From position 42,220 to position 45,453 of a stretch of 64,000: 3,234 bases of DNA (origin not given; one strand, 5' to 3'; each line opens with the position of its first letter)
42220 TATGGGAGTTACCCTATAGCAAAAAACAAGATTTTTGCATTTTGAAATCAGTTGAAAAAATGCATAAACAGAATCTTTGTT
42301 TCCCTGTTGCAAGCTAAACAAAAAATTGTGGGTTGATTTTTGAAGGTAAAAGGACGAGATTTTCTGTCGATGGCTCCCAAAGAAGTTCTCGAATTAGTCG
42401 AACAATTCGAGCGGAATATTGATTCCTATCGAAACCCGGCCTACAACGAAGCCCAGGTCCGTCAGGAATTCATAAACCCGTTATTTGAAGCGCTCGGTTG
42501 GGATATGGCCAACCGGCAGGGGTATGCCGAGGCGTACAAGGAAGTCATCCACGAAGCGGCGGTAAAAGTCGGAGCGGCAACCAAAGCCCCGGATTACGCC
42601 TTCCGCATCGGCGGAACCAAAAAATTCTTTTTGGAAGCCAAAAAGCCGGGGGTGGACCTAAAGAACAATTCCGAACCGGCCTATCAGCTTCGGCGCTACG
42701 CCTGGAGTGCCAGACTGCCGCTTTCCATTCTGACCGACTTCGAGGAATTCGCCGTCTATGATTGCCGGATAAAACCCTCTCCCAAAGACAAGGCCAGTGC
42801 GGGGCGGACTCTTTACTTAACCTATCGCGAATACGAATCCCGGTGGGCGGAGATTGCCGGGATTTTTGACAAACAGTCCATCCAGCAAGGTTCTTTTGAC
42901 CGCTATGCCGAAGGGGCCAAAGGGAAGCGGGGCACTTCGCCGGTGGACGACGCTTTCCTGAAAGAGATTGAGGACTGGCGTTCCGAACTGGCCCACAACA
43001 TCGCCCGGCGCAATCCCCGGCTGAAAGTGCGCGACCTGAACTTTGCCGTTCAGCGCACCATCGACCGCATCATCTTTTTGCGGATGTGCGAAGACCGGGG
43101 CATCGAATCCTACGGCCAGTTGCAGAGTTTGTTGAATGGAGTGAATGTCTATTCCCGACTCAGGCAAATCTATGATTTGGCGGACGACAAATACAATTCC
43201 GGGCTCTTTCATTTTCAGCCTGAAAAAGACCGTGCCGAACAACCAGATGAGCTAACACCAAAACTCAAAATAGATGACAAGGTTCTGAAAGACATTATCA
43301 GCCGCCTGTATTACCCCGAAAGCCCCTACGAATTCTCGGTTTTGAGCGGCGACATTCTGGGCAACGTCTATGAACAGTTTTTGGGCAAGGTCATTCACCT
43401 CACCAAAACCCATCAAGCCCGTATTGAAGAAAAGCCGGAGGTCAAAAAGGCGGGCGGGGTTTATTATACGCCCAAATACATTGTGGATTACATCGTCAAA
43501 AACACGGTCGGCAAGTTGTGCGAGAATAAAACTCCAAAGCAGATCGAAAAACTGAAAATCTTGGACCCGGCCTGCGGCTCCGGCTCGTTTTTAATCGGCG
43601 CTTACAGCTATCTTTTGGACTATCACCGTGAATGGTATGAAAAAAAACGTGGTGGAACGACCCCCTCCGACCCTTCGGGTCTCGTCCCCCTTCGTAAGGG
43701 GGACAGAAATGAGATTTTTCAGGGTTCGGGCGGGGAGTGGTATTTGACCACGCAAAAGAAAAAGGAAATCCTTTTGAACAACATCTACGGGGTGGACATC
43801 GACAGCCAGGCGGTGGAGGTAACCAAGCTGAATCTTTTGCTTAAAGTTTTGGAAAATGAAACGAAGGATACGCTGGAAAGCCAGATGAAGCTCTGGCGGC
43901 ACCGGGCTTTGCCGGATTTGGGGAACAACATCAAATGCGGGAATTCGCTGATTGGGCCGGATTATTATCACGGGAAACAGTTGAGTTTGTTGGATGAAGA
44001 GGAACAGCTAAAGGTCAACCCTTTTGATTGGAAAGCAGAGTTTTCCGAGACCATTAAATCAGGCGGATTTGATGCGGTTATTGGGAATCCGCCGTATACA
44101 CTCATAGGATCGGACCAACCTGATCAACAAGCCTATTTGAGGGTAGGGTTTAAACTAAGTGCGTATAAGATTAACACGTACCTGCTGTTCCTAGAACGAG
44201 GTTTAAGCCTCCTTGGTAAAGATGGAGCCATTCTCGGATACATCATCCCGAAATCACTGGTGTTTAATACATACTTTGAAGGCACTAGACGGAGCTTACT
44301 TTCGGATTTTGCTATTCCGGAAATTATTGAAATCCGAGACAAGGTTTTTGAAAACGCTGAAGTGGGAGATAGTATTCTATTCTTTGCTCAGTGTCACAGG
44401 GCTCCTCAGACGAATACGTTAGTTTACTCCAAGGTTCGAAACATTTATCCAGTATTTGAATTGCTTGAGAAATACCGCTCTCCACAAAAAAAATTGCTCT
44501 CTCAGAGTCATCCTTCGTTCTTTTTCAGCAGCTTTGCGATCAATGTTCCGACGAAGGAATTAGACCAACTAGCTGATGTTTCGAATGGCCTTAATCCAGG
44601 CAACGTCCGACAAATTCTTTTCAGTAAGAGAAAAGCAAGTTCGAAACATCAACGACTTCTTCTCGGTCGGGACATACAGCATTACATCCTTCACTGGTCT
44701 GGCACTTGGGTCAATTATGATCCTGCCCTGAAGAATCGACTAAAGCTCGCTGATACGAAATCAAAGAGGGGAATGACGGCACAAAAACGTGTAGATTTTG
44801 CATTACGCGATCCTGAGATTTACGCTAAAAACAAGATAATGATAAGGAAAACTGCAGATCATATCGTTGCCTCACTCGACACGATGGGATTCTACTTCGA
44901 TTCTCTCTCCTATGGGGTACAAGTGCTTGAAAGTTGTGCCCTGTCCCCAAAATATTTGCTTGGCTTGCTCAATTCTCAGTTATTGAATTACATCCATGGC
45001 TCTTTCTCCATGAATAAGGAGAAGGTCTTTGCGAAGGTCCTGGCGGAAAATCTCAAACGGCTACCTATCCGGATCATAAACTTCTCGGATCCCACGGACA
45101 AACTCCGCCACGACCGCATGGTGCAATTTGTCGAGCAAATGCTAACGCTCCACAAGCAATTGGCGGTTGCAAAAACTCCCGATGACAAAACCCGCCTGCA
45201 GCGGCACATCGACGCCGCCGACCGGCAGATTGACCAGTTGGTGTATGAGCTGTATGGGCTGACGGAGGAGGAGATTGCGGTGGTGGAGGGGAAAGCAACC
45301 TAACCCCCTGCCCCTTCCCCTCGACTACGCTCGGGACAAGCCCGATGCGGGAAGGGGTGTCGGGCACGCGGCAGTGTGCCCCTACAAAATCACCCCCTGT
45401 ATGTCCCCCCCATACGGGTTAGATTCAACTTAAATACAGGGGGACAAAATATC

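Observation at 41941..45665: Solitary type IIG restriction-modification gene bracketed by copies of an interspersed repeat: a likely inserted defence islet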

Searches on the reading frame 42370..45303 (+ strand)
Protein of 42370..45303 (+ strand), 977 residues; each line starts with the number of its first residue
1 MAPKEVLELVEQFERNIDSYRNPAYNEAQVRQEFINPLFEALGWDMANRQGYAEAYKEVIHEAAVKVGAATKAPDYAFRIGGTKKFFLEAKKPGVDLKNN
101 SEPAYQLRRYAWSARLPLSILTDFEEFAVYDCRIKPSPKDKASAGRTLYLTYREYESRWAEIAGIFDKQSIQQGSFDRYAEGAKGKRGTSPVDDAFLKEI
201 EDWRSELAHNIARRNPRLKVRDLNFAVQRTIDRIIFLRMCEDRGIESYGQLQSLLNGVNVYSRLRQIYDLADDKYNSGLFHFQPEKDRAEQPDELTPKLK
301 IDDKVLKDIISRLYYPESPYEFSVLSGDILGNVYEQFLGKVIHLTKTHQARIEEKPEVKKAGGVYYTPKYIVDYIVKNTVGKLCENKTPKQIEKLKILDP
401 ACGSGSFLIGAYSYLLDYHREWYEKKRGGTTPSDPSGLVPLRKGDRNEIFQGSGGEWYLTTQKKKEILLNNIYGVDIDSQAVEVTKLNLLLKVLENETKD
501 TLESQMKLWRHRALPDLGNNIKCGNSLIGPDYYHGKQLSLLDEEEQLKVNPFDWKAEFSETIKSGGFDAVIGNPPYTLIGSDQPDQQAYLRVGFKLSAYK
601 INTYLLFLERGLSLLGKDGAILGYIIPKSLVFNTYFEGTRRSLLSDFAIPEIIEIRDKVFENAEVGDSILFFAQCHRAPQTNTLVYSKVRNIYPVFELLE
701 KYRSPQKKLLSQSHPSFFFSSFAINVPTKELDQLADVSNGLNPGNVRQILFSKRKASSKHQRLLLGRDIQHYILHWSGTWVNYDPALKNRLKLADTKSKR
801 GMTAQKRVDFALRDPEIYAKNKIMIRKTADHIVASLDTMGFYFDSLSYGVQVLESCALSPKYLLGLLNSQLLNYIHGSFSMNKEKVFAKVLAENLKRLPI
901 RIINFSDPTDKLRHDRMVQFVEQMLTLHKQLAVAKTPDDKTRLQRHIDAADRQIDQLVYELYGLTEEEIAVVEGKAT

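Call 10: search_protein_families(library=pfam, proteins=[window:42370-45303:+], max_evalue=0.01)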
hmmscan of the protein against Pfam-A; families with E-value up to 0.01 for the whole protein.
window:42370-45303:+ (977 aa): 8 families
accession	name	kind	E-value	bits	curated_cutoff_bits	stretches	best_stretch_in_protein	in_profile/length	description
PF07669.17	Eco57I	-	1.9e-35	122.9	25.3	1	470-660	1-171/171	Eco57I restriction-modification methylase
PF02384.22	N6_Mtase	-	2.4e-20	73.6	20.4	2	327-504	3-117/311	N-6 DNA Methylase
PF12950.13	TaqI_C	-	2.3e-17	63.7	26.5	1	763-900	3-118/118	TaqI-like C-terminal specificity domain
PF20473.4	MmeI_Mtase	-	4.4e-14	52.7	27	1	389-594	15-163/259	MmeI, DNA-methyltransferase domain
PF04313.20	HSDR_N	-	6.1e-12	46.3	25.1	1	25-133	2-193/198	Type I restriction enzyme R protein N terminus (HSDR_N)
PF01170.24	UPF0020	-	8.1e-06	26.1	22.3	1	395-489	30-96/197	RMKL-like, methyltransferase domain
PF20464.3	MmeI_N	-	0.00055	20.7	27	1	11-135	4-124/181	MmeI, N-terminal domain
PF13588.12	HSDR_N_2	-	0.0043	17.6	25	0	27-135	2-99/110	Type I restriction enzyme R protein N terminus (HSDR_N)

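Call 14: find_homologous_proteins(query=window:42370-45303:+, max_evalue=1e-20)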
Query window:42370-45303:+ (977 aa): 8000 proteins with E <= 1e-20 among 8000 candidates; the best 120 are listed.
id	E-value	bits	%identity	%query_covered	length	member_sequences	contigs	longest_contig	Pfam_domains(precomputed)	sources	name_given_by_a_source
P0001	0.0e+0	2237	100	100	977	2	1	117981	PF04313.21,PF02384.23,PF07669.18,PF12950.14,PF01170.25,PF20473.5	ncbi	-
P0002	0.0e+0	1923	87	100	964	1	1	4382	PF04313.21,PF02384.23,PF07669.18,PF12950.14,PF01170.25,PF20473.5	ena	-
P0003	0.0e+0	1411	64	100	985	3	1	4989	PF04313.21,PF02384.23,PF07669.18,PF12950.14,PF01170.25,PF20473.5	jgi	jgi:type I restriction-modification system DNA methylase subunit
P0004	0.0e+0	1404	65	100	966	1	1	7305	PF04313.21,PF02384.23,PF07669.18,PF12950.14,PF01170.25,PF20473.5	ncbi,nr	ncbi:MAG: N-6 DNA methylase [Syntrophaceae bacterium]|nr:N-6 DNA methylase [Syntrophaceae bacterium]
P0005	0.0e+0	1358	61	100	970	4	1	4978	PF04313.21,PF02384.23,PF07669.18,PF12950.14,PF01170.25,PF20473.5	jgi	-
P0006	0.0e+0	1348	62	100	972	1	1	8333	PF04313.21,PF02384.23,PF07669.18,PF12950.14,PF01170.25,PF20473.5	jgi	-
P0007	0.0e+0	1345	61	100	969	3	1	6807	PF04313.21,PF02384.23,PF07669.18,PF12950.14,PF20473.5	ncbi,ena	-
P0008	0.0e+0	1342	61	100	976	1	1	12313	PF04313.21,PF02384.23,PF07669.18,PF12950.14,PF01170.25,PF20473.5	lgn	-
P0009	0.0e+0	1337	61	100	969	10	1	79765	PF04313.21,PF02384.23,PF07669.18,PF12950.14,PF01170.25,PF20473.5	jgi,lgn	-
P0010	0.0e+0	1335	62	100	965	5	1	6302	PF04313.21,PF02384.23,PF07669.18,PF12950.14,PF01170.25,PF20473.5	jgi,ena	-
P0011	0.0e+0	1329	65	100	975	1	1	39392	PF04313.21,PF02384.23,PF07669.18,PF12950.14,PF01170.25,PF20473.5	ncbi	-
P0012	0.0e+0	1325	60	100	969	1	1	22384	PF04313.21,PF02384.23,PF07669.18,PF12950.14,PF01170.25,PF20473.5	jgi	-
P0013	0.0e+0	1290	59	100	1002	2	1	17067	PF04313.21,PF02384.23,PF07669.18,PF12950.14,PF01170.25,PF20473.5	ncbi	-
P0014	0.0e+0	1278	61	98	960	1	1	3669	PF04313.21,PF02384.23,PF07669.18,PF12950.14,PF01170.25,PF20473.5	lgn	-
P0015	0.0e+0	1274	59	99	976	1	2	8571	PF04313.21,PF02384.23,PF07669.18,PF12950.14,PF01170.25,PF20473.5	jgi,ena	-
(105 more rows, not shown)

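Call 17: find_encoding_contigs(protein=P0011, flank=10000, max_places=4)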
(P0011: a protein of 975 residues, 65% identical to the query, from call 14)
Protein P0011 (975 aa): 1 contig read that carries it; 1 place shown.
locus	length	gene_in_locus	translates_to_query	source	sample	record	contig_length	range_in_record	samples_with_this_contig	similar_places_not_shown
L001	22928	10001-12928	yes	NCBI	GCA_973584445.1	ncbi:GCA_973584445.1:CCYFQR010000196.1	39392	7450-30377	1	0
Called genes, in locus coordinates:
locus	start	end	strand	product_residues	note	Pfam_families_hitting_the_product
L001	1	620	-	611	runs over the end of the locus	PF13231:PMT_2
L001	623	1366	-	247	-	PF13489:Methyltransf_23, PF05175:MTS (weak), PF08241:Methyltransf_11, PF08242:Methyltransf_12, PF13649:Methyltransf_25, PF13847:Methyltransf_31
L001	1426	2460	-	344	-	PF13489:Methyltransf_23, PF05219:DREV (weak), PF07021:MetW, PF13847:Methyltransf_31, PF08241:Methyltransf_11, PF08242:Methyltransf_12, PF13649:Methyltransf_25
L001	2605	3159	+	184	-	PF00156:Pribosyltran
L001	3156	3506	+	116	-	PF02729:OTCace_N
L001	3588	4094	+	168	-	PF00185:OTCace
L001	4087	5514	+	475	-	PF01979:Amidohydro_1, PF12890:DHOase, PF07969:Amidohydro_3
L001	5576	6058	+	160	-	-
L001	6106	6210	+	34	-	-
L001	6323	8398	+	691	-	PF00009:GTP_EFTU, PF22042:EF-G_D2, PF03144:GTP_EFTU_D2, PF14492:EFG_III, PF03764:EFG_IV, PF00679:EFG_C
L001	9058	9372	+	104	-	PF02599:CsrA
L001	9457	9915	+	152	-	PF02623:FliW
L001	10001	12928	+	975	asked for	PF04313:HSDR_N (weak), PF02384:N6_Mtase, PF01170:UPF0020 (faint), PF20473:MmeI_Mtase, PF07669:Eco57I, PF02384:N6_Mtase, PF12950:TaqI_C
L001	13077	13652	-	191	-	PF05362:Lon_C, PF13541:ChlI (weak)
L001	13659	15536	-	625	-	PF02190:LON_substr_bdg, PF00004:AAA, PF07728:AAA_5, PF22667:Lon_lid, PF05362:Lon_C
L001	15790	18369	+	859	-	PF13492:GAF_3 (faint), PF01590:GAF, PF13185:GAF_2, PF00989:PAS (faint), PF08448:PAS_4 (weak), PF00512:HisKA, PF02518:HATPase_c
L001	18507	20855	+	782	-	PF08309:LVIVD, PF13620:CarboxypepD_reg, PF13715:CarbopepD_reg_2 (weak)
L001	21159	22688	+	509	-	-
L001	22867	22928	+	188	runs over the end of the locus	PF13174:TPR_6 (faint), PF14559:TPR_19 (faint), PF07719:TPR_2 (faint), PF13181:TPR_8 (faint), PF13432:TPR_16 (weak), PF25062:ARM_TT21_N (weak), PF13424:TPR_12 (weak), PF13432:TPR_16 (weak), +2 more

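Call 18: find_encoding_contigs(protein=P0002, flank=10000, max_places=4)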
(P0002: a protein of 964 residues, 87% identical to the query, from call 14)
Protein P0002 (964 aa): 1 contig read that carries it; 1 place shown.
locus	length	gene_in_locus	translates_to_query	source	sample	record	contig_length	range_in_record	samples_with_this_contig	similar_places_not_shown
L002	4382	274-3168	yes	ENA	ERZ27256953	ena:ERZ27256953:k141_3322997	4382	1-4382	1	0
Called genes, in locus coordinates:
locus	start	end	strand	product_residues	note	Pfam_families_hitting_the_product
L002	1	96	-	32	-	?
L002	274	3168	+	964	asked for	PF04313:HSDR_N (faint), PF02384:N6_Mtase, PF01170:UPF0020 (faint), PF20473:MmeI_Mtase, PF07669:Eco57I, PF12950:TaqI_C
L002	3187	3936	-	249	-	PF00106:adh_short, PF08659:KR, PF23441:SDR (weak), PF13561:adh_short_C2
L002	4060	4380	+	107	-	?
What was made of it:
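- The closest alleles (L001, L002) sit in unrelated contexts (calls 17, 18).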

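Call 19: find_encoding_contigs(protein=P0001, flank=10000, max_places=4)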
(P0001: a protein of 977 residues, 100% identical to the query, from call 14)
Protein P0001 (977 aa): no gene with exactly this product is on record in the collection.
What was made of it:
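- Tried and rejected: An exact look-up of the window's own protein (P0001) on public contigs found nothing on record (call 19).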

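Call 41: search_protein_families(library=padloc, proteins=[window:42370-45300:+], max_evalue=0.001)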
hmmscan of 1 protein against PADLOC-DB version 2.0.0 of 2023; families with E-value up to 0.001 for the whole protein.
window:42370-45300:+ (977 aa): 77 families (the best 25 are shown)
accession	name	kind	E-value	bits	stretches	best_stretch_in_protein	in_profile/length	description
PDLC03604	REase_MTase_IIG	-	4.5e-198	658.5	2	4-693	8-662/1011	Type IIG restriction enzyme-methyltransferase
PDLC03609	REase_MTase_IIG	-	6.3e-47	158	3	464-688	482-677/1066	Type IIG restriction enzyme-methyltransferase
PDLC03612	REase_MTase_IIG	-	1.2e-41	140.9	2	547-975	783-1246/1247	Type IIG restriction enzyme-methyltransferase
PDLC03629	REase_MTase_IIG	-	2.9e-39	132.6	1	329-674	347-688/1182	Type IIG restriction enzyme-methyltransferase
PDLC03250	MTase_II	-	3.3e-28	96.8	2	357-670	158-445/775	Type II methyltransferase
PDLC03596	REase_MTase_IIG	-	1.9e-27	93.7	3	552-674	696-819/1148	Type IIG restriction enzyme-methyltransferase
PDLC03335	MTase_II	-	3.2e-26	90.2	2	562-675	190-305/607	Type II methyltransferase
PDLC02643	DrmMI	-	1.7e-25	87.1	2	360-497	553-700/1347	DrmMI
PDLC02521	PglX|PglXI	-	4.9e-23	79.1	3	563-676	478-590/1174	PglX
PDLC03021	MTase_I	-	3.4e-21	73.6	2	360-509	161-268/491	Type I methyltransferase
PDLC02529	PglX|PglXI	-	3.6e-21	72.6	2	466-598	267-387/1189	PglX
PDLC03628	REase_MTase_IIG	-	5.5e-21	72.4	2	392-529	492-629/1100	Type IIG restriction enzyme-methyltransferase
PDLC02525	PglX|PglXI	-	1.6e-19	68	2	561-662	450-548/607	PglX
PDLC03348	MTase_II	-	4.7e-19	66.4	2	560-652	340-431/727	Type II methyltransferase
PDLC02638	DrmMI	-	6.4e-19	65.6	2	359-529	551-717/935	DrmMI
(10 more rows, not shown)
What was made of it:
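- On Type IIG restriction-modification enzyme: PADLOC REase_MTase_IIG at E 4.5e-198 (call 41).
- Pfam and PADLOC assignments (calls 10, 41).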

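Call 42: search_protein_families(library=ncbifam, proteins=[window:42370-45300:+], max_evalue=0.001)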
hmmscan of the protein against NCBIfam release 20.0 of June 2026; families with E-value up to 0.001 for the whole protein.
window:42370-45300:+ (977 aa): 7 families
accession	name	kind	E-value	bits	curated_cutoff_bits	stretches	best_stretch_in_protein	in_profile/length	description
NF033452.1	BREX_1_MTaseX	exception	1.9e-29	102.2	500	2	389-500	309-385/1210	BREX-1 system adenine-specific DNA-methyltransferase PglX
NF033455.1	BREX_6_MTaseX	exception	1.7e-19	68.9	900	2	374-494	309-401/1319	BREX-6 system adenine-specific DNA-methyltransferase PglX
NF033451.1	BREX_2_MTaseX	equivalog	8.9e-17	60.1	400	2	468-590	265-381/1185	BREX-2 system adenine-specific DNA-methyltransferase PglX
NF033454.1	BREX_5_MTaseX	exception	6.5e-14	50.5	900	0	566-666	502-599/1404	BREX-5 system adenine-specific DNA-methyltransferase PglX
TIGR02987.1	met_A_Alw26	exception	3.2e-10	39.4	353.5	1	360-413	1-51/523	Alw26I/Eco31I/Esp3I family type II restriction adenine-specific DNA-methyltransferase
NF047738.1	antiphage_MADS2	equivalog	6.5e-07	28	720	1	358-427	306-365/654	methylation-associated defense system DNA methyltransferase MAD2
TIGR00497.1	hsdM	equivalog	1.8e-05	23.7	242.75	0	554-675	294-418/515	type I restriction-modification system subunit M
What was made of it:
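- On BREX PglX methyltransferase: NCBIfam BREX_1_MTaseX scores 102 bits against a cut-off of 500 (call 42).
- Tried and rejected: BREX PglX was considered and rejected because the score is below the cut-off and there are no partner genes (call 42).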

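Call 43: search_solved_structures(query=window:42370-45300:+, max_evalue=0.001, show_alignments=1)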
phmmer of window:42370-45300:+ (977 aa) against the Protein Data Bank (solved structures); distinct sequences matched with E-value up to 0.001: 9.
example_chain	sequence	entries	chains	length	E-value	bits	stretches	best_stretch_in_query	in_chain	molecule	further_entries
7lni_A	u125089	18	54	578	1.2e-12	49.8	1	357-426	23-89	Site-specific DNA-methyltransferase (adenine-specific)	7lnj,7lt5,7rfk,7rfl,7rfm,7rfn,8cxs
8cxz_A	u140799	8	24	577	1.3e-12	49.8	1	357-426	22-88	Site-specific DNA-methyltransferase (adenine-specific)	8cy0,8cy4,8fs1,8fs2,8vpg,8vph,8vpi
7qw5_A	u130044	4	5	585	1.8e-07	32.8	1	567-683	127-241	Modification methylase BseCI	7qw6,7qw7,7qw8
8c45_A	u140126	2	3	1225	3.8e-06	28.4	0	392-421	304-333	site-specific DNA-methyltransferase (adenine-specific)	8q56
2okc_A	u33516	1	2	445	1.1e-05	26.9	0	332-416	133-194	Type I restriction enzyme StySJI M protein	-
8zek_A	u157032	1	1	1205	1.2e-05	26.8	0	391-421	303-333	site-specific DNA-methyltransferase (adenine-specific)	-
9ewz_C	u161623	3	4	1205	1.2e-05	26.8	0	391-421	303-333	Adenine-specific methyltransferase BrxX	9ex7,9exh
3lkd_A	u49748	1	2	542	0.00011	23.5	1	561-672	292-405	Type I restriction-modification system methyltransferase subunit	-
5ybb_A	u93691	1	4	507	0.00018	22.8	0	564-674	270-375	Type I restriction-modification system methyltransferase subunit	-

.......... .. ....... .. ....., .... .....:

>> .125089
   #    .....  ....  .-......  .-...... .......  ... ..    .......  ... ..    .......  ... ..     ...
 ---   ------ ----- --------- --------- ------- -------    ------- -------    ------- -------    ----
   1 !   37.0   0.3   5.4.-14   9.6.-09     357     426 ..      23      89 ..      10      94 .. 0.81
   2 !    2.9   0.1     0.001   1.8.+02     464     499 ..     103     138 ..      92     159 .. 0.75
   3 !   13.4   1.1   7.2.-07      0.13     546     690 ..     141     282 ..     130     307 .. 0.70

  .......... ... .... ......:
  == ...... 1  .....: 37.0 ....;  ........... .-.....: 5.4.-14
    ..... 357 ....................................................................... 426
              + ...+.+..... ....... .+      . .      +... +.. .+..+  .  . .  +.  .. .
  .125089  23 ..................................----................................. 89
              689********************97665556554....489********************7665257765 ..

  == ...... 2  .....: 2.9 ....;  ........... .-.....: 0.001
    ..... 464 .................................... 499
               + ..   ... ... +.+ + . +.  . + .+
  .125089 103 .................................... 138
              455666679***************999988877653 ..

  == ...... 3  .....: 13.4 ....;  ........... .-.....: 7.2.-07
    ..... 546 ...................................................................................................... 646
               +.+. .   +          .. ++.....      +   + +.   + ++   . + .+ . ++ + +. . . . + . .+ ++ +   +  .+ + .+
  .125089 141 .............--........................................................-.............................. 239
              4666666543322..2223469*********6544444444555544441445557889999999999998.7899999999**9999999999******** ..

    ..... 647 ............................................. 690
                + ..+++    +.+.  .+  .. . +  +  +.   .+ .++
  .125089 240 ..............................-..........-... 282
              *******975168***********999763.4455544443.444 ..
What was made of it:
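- Tried and rejected: A sequence search of the PDB found only methylase-domain hits, CamA and BseCI (call 43).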

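Call 49: list_cluster_members(proteins=[P0001, P0011, P0002])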
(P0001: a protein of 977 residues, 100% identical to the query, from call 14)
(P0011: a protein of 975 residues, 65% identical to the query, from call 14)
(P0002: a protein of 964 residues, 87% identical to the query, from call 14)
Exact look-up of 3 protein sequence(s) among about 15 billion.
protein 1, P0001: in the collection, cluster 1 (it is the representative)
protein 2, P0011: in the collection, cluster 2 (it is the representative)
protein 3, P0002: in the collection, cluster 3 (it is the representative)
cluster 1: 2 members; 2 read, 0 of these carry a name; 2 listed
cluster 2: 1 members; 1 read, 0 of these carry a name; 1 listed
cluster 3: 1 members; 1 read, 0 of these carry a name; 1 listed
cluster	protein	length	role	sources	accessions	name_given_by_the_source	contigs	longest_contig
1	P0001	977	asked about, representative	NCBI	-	-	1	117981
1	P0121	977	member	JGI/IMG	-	-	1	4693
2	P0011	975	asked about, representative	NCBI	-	-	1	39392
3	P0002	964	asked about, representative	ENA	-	-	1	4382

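Call 51: find_encoding_contigs(protein=P0121, flank=5000, max_places=4)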
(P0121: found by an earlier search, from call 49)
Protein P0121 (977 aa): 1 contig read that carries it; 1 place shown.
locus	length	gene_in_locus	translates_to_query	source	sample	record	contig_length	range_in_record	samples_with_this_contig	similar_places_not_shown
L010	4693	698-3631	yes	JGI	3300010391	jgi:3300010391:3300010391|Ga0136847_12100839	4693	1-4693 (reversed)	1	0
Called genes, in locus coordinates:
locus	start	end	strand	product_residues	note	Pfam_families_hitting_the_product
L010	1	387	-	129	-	?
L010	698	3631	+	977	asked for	PF04313:HSDR_N (weak), PF02384:N6_Mtase, PF01170:UPF0020 (faint), PF20473:MmeI_Mtase, PF07669:Eco57I, PF02384:N6_Mtase (weak), PF12950:TaqI_C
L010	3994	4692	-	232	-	?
